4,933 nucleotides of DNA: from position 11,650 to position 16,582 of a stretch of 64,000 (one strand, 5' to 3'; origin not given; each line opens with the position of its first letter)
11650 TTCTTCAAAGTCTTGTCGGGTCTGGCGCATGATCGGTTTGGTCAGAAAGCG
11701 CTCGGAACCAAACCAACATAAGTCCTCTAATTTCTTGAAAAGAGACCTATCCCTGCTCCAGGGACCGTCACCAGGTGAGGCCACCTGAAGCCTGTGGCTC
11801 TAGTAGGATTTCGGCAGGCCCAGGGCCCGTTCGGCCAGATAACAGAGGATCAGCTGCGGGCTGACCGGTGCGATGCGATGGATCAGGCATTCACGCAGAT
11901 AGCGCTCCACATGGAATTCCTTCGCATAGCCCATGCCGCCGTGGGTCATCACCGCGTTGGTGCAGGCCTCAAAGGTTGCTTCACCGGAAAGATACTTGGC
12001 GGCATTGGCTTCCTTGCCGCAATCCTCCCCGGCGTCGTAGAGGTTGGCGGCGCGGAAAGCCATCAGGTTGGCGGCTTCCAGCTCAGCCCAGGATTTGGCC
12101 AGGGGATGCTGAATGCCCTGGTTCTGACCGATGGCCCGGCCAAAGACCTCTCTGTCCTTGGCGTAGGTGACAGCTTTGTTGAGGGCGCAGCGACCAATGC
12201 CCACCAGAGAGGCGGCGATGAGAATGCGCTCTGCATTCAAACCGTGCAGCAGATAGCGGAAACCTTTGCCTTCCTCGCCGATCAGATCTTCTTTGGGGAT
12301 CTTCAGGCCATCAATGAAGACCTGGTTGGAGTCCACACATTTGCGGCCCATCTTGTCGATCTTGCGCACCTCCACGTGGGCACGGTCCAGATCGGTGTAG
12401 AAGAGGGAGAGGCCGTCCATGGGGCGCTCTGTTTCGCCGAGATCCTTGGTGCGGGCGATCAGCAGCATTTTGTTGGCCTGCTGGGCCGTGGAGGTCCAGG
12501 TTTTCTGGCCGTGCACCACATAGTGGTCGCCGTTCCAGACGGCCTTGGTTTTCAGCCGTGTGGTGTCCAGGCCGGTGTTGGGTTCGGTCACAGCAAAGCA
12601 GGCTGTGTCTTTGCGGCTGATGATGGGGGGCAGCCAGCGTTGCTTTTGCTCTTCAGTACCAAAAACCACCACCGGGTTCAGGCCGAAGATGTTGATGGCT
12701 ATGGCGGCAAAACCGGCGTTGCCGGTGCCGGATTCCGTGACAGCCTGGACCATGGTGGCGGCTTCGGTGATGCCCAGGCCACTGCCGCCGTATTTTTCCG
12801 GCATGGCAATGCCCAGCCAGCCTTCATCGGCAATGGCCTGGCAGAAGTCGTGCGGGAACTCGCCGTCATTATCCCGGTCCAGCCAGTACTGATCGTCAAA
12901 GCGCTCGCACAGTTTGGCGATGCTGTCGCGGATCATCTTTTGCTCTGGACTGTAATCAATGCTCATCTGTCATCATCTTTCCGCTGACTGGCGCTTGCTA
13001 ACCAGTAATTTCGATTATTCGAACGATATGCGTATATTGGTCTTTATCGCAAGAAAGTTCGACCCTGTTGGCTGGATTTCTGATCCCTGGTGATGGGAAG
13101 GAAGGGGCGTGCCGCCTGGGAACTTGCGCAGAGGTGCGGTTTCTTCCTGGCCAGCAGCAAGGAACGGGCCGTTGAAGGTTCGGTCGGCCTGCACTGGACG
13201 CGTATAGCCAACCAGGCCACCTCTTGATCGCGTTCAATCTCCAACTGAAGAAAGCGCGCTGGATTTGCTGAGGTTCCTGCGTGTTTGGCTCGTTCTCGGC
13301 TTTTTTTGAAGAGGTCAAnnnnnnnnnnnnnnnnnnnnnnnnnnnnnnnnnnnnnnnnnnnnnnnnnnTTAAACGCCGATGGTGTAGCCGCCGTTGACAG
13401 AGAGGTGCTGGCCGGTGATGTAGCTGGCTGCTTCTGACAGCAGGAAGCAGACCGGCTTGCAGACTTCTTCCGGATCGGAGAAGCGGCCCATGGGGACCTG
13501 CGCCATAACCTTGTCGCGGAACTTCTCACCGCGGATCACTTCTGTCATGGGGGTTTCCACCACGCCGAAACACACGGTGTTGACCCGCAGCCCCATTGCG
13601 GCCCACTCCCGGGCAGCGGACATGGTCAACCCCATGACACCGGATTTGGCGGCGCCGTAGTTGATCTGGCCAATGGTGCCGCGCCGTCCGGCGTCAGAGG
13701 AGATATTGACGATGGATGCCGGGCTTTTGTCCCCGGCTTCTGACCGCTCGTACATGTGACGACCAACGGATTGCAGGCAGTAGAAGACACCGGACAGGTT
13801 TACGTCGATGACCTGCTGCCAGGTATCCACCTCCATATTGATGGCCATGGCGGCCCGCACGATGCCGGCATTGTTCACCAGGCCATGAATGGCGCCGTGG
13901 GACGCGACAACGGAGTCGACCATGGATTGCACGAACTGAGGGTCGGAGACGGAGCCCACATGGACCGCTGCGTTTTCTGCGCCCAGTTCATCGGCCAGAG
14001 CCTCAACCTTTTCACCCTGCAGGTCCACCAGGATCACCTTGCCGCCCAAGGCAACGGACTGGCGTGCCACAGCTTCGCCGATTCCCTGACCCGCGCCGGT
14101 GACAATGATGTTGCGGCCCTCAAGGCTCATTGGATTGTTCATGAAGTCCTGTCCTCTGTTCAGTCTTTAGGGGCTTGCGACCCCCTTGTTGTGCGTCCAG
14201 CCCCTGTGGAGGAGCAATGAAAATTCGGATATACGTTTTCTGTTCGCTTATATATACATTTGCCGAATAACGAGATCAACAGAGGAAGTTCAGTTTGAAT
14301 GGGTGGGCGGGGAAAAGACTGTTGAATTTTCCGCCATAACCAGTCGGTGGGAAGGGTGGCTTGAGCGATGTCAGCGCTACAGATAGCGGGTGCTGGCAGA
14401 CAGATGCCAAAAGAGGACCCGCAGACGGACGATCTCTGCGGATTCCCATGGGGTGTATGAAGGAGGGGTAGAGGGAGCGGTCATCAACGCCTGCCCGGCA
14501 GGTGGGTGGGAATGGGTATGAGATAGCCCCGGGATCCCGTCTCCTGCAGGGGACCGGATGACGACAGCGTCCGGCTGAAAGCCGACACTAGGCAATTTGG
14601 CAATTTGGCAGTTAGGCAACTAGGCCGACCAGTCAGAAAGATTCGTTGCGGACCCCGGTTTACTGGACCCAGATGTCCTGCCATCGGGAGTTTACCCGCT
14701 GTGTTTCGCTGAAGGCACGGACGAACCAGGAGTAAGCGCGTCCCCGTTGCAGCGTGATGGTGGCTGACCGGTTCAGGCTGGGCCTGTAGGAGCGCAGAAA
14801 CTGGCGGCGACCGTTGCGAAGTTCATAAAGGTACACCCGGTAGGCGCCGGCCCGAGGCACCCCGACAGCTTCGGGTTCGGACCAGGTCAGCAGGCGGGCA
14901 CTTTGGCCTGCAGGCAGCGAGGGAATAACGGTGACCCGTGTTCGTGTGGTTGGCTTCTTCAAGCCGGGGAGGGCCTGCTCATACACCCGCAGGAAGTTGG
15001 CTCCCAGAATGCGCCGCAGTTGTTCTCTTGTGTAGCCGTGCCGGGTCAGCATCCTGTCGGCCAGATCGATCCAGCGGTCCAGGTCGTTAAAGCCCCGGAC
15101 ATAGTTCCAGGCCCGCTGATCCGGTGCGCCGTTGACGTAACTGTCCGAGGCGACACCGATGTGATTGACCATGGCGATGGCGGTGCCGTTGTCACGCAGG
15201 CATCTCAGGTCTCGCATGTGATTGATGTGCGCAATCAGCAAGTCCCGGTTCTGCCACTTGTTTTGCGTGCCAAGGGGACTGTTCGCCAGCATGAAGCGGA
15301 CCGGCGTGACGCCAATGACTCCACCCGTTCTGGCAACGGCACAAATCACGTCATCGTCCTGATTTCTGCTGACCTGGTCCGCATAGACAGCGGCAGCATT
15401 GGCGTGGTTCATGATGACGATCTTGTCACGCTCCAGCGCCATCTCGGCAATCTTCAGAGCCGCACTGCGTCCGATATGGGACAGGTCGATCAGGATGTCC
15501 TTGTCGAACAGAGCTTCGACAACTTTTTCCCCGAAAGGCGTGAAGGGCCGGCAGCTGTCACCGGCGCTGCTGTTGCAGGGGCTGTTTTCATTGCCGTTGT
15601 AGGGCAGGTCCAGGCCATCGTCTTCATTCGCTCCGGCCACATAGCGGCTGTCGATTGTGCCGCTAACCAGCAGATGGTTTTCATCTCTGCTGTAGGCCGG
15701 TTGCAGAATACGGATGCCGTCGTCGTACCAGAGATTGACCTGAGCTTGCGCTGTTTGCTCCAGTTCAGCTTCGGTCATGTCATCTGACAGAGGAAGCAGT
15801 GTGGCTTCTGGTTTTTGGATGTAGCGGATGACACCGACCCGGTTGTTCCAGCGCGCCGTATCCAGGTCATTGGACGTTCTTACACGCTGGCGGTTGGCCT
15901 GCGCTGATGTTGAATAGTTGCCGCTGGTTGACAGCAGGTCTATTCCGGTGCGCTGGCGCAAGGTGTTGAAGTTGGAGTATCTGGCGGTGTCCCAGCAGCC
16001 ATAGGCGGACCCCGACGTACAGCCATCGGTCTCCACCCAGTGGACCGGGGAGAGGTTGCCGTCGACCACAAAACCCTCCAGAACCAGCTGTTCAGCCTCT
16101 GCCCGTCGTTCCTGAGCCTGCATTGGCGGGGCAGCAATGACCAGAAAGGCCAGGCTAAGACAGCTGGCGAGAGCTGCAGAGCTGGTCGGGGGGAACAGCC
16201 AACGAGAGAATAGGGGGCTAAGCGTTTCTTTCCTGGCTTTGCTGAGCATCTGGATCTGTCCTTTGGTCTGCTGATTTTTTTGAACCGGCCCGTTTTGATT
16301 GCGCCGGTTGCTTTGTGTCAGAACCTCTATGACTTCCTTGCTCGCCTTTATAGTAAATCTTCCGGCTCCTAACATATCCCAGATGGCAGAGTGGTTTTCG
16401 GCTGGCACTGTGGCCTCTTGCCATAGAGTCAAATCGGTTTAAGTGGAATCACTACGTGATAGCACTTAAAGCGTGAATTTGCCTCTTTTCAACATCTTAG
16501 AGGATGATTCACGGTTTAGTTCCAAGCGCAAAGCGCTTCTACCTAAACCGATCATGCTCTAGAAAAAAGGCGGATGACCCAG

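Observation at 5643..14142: CoA-ester catabolic island with two family-III CoA-transferases flanking a CitE-like lyase plus a beta-oxidation-like set; substrate not deducible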

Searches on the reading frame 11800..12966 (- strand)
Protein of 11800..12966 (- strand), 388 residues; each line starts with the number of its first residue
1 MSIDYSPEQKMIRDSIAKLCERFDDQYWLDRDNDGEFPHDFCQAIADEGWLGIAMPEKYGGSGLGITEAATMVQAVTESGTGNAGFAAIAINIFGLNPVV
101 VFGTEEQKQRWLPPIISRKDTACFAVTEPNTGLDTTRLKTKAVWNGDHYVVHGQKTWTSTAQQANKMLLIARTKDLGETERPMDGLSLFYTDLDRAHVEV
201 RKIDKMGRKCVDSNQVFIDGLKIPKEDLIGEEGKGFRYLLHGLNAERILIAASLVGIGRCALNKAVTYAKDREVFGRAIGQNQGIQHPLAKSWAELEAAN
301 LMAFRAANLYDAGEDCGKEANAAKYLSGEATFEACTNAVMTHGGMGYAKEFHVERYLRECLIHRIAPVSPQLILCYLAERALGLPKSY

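Call 3: search_protein_families(library=pfam, proteins=[window:11800-12966:-])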
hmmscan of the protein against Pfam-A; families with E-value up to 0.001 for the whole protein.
window:11800-12966:- (388 aa): 4 families
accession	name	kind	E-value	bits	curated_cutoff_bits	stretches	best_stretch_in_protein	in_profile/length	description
PF00441.29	Acyl-CoA_dh_1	-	1.8e-37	129.3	22.4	1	233-366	1-134/150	Acyl-CoA dehydrogenase, C-terminal domain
PF02771.21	Acyl-CoA_dh_N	-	1.8e-26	93.1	22.9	1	6-118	1-112/113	Acyl-CoA dehydrogenase, N-terminal domain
PF02770.24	Acyl-CoA_dh_M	-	2.4e-17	63.3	33.3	1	123-219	1-95/97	Acyl-CoA dehydrogenase, middle domain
PF08028.16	Acyl-CoA_dh_2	-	8.1e-13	49.2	22.7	1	248-360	1-123/134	Acyl-CoA dehydrogenase, C-terminal domain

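Call 4: search_protein_families(library=ncbifam, proteins=[window:11800-12966:-])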
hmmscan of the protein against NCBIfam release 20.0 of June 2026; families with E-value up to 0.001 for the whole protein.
window:11800-12966:- (388 aa): 22 families
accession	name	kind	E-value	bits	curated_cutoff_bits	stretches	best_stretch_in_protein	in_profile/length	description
NF042972.1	AcrlCoAredClosAcrC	equivalog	1.8e-74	250.7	640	1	1-365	1-360/378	acryloyl-CoA reductase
NF045552.1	GlutCoADH_Des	equivalog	9.5e-64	216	470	1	1-385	1-383/387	glutaryl-CoA dehydrogenase Acd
NF008997.0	PRK12341.1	equivalog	6.2e-63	213.1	537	1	1-382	1-376/382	acyl-CoA dehydrogenase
NF043006.1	CyhCrbnylCoADH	equivalog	3.6e-58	197.4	650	1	8-366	7-360/380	cyclohexane-1-carbonyl-CoA dehydrogenase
NF045652.1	ProlPCPDhRedW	equivalog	8.6e-58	195.9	650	1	11-366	6-358/376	L-prolyl-[peptidyl-carrier protein] dehydrogenase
NF042439.1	SulpropCoADesulf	equivalog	1.1e-54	185.7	600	1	30-383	18-372/379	3-sulfinopropanoyl-CoA desulfinase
TIGR03207.1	cyc_hxne_CoA_dh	equivalog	4e-49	167.3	575.35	1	27-369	23-359/372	cyclohexanecarboxyl-CoA dehydrogenase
NF053553.1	prodigi_MBC_PigA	equivalog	2.5e-47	161.8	500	1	1-366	1-364/381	prodigiosin MBC biosynthesis dehydrogenase PigA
NF002885.1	PRK03354.1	equivalog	7.8e-47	160.1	540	1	1-372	1-364/378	crotonobetainyl-CoA dehydrogenase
NF058590.1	AcCoDHFadEBacil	equivalog_domain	2.6e-45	155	600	1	4-365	20-394/586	acyl-CoA dehydrogenase FadE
TIGR03204.1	pimC_large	equivalog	9.6e-37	126.8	623.85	1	41-340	45-336/395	pimeloyl-CoA dehydrogenase large subunit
TIGR03203.1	pimD_small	equivalog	5.1e-29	101.5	652.7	1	3-359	2-354/378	pimeloyl-CoA dehydrogenase small subunit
NF052270.1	Staph_DH_FadE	equivalog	6.7e-27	94.2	600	1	95-358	113-370/400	acyl-CoA dehydrogenase FadE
NF007000.1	PRK09463.1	subfamily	1.3e-24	86.5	600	1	8-346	47-397/726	acyl-CoA dehydrogenase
NF009586.0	PRK13026.1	subfamily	5.3e-24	84.5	608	2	8-143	82-215/777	acyl-CoA dehydrogenase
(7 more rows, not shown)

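Call 22: search_solved_structures(query=window:11800-12966:-, max_evalue=1e-40)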
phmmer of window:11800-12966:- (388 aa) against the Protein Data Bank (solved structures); distinct sequences matched with E-value up to 1e-40: 47.
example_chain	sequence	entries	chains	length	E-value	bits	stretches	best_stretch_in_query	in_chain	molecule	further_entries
1ws9_A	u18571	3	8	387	7.4e-62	213.2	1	30-382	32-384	acyl-CoA dehydrogenase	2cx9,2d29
6fah_C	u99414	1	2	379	1e-59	206.1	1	5-367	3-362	Caffeyl-CoA reductase-Etf complex subunit CarC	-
4l1f_A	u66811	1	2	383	2.7e-58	201.5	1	3-373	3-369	Acyl-CoA dehydrogenase domain protein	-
5lnx_A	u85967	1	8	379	5.7e-58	200.4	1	32-367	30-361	Acyl-CoA dehydrogenase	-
1ukw_A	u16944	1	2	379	3.9e-56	194.3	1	30-368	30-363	acyl-CoA dehydrogenase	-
4u83_A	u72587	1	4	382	5.7e-54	187.2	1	29-365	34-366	Acyl-CoA dehydrogenase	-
4iv6_A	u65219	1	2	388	7.9e-54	186.7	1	31-362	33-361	Acyl-CoA dehydrogenase FadE3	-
5ol2_C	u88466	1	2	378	9.4e-54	186.5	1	11-365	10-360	Acyl-CoA dehydrogenase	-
4m9a_A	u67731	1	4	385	2.7e-53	185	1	5-366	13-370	Acyl-CoA dehydrogenase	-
4n5f_A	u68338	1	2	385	7.4e-53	183.5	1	5-366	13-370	Putative acyl-CoA dehydrogenase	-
2jif_A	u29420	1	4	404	5.2e-52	180.7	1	5-366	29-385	SHORT/BRANCHED CHAIN SPECIFIC ACYL-COA DEHYDROGENASE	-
3mpi_A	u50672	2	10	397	5.3e-52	180.7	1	8-385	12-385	Glutaryl-CoA dehydrogenase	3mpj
3pfd_A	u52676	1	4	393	9.5e-52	179.9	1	8-371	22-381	Acyl-CoA dehydrogenase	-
3nf4_A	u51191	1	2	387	1.7e-51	179.1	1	30-371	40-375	acyl-CoA dehydrogenase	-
1ivh_A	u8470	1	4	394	1.4e-50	176.1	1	6-367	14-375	ISOVALERYL-COA DEHYDROGENASE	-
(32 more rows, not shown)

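Call 47: search_solved_structures(query=window:11800-12966:-, max_evalue=1e-57, show_alignments=3)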
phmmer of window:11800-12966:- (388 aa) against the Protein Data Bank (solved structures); distinct sequences matched with E-value up to 1e-57: 4.
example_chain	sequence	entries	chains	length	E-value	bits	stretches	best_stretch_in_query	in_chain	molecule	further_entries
1ws9_A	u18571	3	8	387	7.4e-62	213.2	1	30-382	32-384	acyl-CoA dehydrogenase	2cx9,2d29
6fah_C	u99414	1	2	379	1e-59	206.1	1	5-367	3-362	Caffeyl-CoA reductase-Etf complex subunit CarC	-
4l1f_A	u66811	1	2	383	2.7e-58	201.5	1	3-373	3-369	Acyl-CoA dehydrogenase domain protein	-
5lnx_A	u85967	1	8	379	5.7e-58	200.4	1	32-367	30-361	Acyl-CoA dehydrogenase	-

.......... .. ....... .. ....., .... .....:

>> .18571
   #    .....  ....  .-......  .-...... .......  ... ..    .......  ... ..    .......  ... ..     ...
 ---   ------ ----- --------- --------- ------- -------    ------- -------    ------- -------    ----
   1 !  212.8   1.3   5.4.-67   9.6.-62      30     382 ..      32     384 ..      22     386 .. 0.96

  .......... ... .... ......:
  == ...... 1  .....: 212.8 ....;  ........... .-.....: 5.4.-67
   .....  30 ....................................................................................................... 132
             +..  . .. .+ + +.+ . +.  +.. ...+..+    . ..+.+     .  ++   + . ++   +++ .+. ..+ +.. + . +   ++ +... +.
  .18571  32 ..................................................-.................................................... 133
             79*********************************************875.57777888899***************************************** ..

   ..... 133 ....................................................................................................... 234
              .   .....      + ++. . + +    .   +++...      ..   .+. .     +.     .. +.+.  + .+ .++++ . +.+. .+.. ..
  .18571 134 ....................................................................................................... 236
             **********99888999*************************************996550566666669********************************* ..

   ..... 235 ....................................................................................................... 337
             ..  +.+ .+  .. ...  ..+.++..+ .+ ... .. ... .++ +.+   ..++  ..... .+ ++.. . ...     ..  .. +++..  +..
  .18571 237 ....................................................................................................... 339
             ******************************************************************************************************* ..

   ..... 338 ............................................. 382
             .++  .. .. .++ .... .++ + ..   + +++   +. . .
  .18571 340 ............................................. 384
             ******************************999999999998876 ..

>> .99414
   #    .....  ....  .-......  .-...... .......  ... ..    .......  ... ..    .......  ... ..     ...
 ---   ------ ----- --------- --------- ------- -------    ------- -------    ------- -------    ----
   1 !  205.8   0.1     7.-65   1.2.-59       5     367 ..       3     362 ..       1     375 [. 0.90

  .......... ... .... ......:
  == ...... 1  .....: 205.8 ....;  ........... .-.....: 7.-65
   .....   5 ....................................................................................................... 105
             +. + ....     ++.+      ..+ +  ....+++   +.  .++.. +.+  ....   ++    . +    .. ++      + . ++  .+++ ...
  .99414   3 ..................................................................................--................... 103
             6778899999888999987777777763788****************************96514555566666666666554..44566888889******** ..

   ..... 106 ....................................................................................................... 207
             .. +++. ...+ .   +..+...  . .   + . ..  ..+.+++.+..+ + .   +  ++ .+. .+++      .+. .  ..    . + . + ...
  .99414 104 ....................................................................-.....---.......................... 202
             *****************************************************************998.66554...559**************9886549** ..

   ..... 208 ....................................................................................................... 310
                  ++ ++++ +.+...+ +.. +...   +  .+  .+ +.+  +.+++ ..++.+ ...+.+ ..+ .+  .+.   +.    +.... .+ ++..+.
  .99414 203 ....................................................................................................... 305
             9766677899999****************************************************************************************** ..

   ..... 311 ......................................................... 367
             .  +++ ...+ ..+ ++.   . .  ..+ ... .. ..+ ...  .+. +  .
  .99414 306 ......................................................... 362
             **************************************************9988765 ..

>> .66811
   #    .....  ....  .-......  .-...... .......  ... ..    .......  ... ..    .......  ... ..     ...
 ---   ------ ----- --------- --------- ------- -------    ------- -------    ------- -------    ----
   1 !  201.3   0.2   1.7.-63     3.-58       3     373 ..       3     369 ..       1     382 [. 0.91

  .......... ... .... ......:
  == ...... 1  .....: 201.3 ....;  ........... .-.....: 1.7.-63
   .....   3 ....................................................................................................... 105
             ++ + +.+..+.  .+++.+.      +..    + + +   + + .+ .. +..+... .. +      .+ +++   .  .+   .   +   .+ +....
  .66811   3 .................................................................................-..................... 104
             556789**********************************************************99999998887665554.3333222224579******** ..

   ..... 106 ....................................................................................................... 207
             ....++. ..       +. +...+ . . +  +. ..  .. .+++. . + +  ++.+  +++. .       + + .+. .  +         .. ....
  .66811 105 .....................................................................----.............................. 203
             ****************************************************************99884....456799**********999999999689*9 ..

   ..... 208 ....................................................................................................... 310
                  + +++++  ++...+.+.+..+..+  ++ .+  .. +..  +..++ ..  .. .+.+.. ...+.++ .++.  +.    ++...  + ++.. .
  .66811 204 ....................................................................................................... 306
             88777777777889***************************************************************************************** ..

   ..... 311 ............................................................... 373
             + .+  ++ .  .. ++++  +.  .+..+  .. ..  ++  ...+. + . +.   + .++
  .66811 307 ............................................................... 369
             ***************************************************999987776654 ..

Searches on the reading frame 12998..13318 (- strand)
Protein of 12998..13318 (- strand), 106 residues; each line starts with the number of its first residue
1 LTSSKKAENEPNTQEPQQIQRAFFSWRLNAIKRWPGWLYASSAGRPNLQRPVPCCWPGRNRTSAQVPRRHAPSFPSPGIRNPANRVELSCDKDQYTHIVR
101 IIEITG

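Call 5: search_protein_families(library=pfam, proteins=[window:12998-13318:-], max_evalue=0.01)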
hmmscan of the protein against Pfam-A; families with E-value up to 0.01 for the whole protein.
window:12998-13318:- (106 aa): 0 families

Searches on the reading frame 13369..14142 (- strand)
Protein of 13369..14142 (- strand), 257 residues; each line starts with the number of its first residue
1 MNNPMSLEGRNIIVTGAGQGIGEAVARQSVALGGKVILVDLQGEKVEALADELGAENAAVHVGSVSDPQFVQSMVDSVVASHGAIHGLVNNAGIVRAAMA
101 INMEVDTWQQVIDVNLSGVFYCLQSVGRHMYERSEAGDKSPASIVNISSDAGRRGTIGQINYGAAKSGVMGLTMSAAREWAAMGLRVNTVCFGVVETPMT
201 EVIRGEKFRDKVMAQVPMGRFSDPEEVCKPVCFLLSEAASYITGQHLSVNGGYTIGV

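Call 3: search_protein_families(library=pfam, proteins=[window:13369-14142:-])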
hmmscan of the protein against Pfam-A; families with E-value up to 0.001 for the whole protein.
window:13369-14142:- (257 aa): 3 families
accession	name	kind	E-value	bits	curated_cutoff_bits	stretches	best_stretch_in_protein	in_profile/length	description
PF13561.12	adh_short_C2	-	1.2e-59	202.3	27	1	16-254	1-236/236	Enoyl-(Acyl carrier protein) reductase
PF00106.31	adh_short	-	8.7e-51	172.6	26.6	1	11-204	2-191/195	short chain dehydrogenase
PF08659.16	KR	-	5.5e-13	49.7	22.6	1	13-195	4-178/180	KR domain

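Call 4: search_protein_families(library=ncbifam, proteins=[window:13369-14142:-])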
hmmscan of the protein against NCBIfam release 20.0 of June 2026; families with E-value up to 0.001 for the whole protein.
window:13369-14142:- (257 aa): 229 families (the best 25 are shown)
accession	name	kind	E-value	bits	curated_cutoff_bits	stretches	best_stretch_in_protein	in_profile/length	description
NF004198.0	PRK05653.1-3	equivalog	1.6e-70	237.4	296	1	6-254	4-247/248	3-oxoacyl-ACP reductase FabG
TIGR01830.1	3oxo_ACP_reduc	equivalog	6e-65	219.3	297.75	1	13-252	2-237/239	3-oxoacyl-[acyl-carrier-protein] reductase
NF004197.0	PRK05653.1-1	equivalog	4.3e-60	203.4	332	1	5-254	3-247/249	3-oxoacyl-ACP reductase FabG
NF005559.1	PRK07231.1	subfamily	4.8e-60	203.1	215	1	7-254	2-248/249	glucose 1-dehydrogenase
NF009466.0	PRK12826.1-2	subfamily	3.8e-59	200.2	222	1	10-253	4-244/248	3-oxoacyl-ACP reductase FabG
TIGR01829.1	AcAcCoA_reduct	subfamily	1.1e-58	198.8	302.1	1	13-253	4-240/242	acetoacetyl-CoA reductase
NF052558.1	MBtsdlDhBudC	equivalog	1.3e-57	195.2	270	1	8-254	2-242/250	meso-2,3-butanediol dehydrogenase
NF005309.0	PRK06841.1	subfamily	6e-57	193.1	286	1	3-255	9-254/255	GolD/DthD family dehydrogenase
NF004199.0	PRK05653.1-4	equivalog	3.3e-56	190.6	301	1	5-253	1-245/247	3-oxoacyl-ACP reductase FabG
NF009464.0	PRK12824.1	subfamily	5e-56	190.1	269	1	12-254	5-243/245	3-oxoacyl-ACP reductase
NF006072.0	PRK08217.1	subfamily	6.7e-52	176.8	298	1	5-253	1-251/253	3-ketoacyl-(acyl-carrier-protein) reductase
NF042966.1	AcAcCoAred_PhaB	equivalog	1e-51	175.9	436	1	5-253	4-238/240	acetoacetyl-CoA reductase PhaB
NF004791.0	PRK06138.1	equivalog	1e-51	175.7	312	1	5-255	1-251/252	SDR family oxidoreductase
NF005067.0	PRK06484.1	equivalog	1.8e-51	175.3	713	1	4-254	268-512/524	short chain dehydrogenase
TIGR01832.1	kduD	equivalog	2.2e-51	174.7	338.85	1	6-253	2-245/248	2-dehydro-3-deoxy-D-gluconate 5-dehydrogenase KduD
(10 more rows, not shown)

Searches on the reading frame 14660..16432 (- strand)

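Call 3: search_protein_families(library=pfam, proteins=[window:14660-16432:-])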
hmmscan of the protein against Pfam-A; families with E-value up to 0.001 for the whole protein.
window:14660-16432:- (590 aa): 1 family
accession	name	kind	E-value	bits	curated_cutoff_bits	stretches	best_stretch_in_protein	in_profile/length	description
PF01244.27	Peptidase_M19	-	7.3e-27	94.8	26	1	229-486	121-319/319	Membrane dipeptidase (Peptidase family M19)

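Call 4: search_protein_families(library=ncbifam, proteins=[window:14660-16432:-])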
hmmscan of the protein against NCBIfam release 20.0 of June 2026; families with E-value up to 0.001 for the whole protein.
window:14660-16432:- (590 aa): 0 families

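Call 29: search_protein_families(library=ncbifam, proteins=[window:14660-16432:-], max_evalue=0.001)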
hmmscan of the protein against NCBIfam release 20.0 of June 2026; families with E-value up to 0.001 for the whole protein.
window:14660-16432:- (590 aa): 0 families
